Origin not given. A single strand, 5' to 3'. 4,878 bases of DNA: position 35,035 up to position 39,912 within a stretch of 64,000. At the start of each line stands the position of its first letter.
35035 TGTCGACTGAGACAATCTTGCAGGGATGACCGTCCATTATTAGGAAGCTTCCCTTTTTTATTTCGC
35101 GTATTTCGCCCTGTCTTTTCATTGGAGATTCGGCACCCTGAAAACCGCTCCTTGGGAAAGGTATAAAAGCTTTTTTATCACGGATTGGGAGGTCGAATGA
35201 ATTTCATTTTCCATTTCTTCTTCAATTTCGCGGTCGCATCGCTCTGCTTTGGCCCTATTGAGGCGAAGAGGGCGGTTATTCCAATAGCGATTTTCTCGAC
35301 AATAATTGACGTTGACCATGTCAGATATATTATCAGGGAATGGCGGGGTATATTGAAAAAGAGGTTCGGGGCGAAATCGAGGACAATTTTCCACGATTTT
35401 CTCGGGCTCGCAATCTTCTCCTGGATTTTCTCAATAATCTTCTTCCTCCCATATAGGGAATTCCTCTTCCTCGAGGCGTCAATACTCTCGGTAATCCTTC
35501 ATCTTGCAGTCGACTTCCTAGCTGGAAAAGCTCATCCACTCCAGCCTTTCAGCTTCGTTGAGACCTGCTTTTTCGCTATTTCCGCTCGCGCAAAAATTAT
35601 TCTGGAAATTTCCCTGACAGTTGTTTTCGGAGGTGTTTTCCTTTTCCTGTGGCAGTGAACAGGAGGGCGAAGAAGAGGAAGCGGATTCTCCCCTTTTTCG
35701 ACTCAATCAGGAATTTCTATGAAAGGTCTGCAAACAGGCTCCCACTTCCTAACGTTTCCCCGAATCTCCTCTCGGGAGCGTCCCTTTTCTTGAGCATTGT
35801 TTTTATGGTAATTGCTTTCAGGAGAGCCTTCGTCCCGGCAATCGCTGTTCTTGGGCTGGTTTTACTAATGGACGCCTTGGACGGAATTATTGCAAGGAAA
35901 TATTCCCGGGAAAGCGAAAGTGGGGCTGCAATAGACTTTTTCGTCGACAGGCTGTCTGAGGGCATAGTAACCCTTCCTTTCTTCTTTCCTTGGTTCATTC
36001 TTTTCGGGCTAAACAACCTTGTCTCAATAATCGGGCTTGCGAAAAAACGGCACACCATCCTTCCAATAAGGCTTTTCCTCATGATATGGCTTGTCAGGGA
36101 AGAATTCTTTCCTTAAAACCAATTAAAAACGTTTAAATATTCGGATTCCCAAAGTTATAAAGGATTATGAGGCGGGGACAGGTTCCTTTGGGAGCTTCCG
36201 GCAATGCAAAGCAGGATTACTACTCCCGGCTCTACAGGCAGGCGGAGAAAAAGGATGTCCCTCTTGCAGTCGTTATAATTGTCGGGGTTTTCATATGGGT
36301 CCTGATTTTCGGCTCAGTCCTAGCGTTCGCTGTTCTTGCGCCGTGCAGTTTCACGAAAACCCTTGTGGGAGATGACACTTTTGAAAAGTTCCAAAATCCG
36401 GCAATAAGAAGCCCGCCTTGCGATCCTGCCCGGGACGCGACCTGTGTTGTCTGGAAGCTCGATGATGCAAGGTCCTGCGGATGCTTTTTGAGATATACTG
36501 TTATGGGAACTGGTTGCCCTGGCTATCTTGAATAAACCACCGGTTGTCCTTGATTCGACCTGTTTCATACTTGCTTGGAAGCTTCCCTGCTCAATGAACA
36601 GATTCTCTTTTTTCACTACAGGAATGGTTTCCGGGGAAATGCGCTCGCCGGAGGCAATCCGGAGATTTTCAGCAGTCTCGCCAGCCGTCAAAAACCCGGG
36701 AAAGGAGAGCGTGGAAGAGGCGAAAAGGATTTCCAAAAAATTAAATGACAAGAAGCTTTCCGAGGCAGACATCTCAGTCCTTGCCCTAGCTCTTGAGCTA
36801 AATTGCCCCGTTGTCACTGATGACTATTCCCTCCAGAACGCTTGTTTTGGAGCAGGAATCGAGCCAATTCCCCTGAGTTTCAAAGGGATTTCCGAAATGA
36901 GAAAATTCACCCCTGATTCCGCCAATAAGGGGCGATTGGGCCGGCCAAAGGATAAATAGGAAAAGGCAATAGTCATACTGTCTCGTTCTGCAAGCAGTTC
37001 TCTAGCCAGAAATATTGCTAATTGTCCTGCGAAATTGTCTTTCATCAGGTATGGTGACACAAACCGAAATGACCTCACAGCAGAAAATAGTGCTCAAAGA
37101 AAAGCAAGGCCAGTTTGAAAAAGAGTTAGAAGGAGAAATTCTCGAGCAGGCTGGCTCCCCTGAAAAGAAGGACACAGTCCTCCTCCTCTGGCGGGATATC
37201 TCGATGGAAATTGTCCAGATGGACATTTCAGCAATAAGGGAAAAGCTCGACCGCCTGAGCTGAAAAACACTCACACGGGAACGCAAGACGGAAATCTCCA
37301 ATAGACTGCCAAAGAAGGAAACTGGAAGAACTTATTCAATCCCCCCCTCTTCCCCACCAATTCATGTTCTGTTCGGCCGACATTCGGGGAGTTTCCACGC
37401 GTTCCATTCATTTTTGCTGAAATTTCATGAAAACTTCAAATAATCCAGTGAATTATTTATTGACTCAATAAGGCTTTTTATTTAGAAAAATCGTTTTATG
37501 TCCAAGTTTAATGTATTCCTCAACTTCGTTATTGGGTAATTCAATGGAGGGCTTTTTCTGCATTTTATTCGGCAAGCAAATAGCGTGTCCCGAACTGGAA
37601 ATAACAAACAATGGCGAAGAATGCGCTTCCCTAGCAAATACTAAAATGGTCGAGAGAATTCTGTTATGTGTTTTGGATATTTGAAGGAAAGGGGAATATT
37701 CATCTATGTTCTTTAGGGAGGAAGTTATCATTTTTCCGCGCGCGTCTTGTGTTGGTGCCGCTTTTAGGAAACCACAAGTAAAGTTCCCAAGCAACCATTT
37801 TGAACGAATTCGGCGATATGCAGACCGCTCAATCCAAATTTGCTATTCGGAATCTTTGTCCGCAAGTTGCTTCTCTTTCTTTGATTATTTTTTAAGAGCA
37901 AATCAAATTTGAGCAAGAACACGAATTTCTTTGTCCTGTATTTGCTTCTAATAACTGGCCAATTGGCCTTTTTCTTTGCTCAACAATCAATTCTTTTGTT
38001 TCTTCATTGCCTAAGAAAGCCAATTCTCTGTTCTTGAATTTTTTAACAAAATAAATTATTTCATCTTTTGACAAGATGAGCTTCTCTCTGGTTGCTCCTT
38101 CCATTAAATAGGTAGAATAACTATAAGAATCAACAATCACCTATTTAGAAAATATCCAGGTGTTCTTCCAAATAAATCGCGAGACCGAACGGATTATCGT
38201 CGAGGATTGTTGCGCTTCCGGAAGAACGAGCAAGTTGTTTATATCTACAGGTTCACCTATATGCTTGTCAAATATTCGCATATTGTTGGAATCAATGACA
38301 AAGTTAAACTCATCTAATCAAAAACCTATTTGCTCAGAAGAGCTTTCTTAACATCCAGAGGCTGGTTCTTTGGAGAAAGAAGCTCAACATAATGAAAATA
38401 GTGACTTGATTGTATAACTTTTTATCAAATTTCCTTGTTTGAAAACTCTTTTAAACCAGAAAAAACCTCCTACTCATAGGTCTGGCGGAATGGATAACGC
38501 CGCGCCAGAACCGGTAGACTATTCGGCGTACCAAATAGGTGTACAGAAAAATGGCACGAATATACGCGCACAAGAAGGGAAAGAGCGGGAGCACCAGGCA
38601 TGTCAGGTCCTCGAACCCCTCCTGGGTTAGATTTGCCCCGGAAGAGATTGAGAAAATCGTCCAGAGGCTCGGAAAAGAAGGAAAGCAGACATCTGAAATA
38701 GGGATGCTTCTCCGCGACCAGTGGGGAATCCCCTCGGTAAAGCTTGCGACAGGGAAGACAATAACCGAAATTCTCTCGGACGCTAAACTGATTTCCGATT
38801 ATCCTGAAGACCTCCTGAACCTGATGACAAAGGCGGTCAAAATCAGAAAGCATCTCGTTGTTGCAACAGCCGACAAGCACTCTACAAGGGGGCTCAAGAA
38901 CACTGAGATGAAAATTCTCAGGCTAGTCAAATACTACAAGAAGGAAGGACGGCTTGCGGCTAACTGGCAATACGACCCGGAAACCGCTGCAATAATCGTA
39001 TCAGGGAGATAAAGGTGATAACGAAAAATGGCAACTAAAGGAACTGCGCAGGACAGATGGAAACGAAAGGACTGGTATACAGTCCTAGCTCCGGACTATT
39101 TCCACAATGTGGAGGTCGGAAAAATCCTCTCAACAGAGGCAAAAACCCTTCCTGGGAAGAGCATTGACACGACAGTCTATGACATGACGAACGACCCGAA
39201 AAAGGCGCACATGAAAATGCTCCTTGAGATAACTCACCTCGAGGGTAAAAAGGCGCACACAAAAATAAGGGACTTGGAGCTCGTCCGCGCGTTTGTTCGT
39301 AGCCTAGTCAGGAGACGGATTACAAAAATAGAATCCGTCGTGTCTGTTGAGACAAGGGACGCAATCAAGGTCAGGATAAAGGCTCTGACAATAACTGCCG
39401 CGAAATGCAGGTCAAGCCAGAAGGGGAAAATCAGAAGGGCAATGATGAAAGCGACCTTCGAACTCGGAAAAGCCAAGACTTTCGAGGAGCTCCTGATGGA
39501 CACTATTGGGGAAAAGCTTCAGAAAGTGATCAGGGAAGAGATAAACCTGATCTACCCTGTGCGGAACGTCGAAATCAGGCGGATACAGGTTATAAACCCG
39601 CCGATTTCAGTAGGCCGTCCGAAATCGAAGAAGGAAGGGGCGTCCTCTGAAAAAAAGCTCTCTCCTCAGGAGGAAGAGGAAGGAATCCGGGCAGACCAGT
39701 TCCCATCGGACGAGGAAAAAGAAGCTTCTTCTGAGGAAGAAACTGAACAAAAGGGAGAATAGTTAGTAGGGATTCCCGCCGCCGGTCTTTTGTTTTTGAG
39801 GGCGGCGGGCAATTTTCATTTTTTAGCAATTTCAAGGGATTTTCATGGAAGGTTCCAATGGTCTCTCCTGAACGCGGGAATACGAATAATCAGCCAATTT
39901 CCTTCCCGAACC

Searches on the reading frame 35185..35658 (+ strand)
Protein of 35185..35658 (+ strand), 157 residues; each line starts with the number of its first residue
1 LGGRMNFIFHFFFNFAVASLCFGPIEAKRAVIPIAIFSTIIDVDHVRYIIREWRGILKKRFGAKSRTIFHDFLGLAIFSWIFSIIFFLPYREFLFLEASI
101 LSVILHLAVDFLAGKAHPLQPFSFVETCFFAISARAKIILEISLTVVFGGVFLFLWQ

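Call 68: search_protein_families(library=pfam, proteins=[window:35185-35658:+], max_evalue=0.001)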
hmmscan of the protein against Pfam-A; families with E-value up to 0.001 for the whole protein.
window:35185-35658:+ (157 aa): 1 family
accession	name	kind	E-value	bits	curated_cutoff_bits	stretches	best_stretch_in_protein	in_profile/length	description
PF04307.19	YdjM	-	3.8e-08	33.5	29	1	5-133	1-132/176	YdjM inner membrane protein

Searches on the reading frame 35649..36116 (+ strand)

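Call 68: search_protein_families(library=pfam, proteins=[window:35649-36116:+], max_evalue=0.001)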
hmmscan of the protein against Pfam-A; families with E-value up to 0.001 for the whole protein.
window:35649-36116:+ (155 aa): 1 family
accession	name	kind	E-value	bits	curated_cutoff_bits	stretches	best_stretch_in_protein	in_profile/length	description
PF01066.26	CDP-OH_P_transf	-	1.2e-13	52.2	22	1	37-132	3-95/152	CDP-alcohol phosphatidyltransferase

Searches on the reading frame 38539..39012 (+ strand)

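Call 68: search_protein_families(library=pfam, proteins=[window:38539-39012:+], max_evalue=0.001)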
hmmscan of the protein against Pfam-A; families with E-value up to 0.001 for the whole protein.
window:38539-39012:+ (157 aa): 2 families
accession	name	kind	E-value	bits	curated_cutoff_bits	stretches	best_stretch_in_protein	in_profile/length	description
PF08069.17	Ribosomal_S13_N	-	1.2e-21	76.9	25.4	1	5-64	1-60/60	Ribosomal S13/S15 N-terminal domain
PF00312.27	Ribosomal_S15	-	2.6e-11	43.9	31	1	88-151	18-79/81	Ribosomal protein S15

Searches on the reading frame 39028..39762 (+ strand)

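Call 68: search_protein_families(library=pfam, proteins=[window:39028-39762:+], max_evalue=0.001)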
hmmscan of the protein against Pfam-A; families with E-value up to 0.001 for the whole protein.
window:39028-39762:+ (244 aa): 1 family
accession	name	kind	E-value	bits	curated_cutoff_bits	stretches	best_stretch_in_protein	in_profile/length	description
PF01015.23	Ribosomal_S3Ae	-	2.4e-52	177.7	29.3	1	4-191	3-190/191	Ribosomal S3Ae family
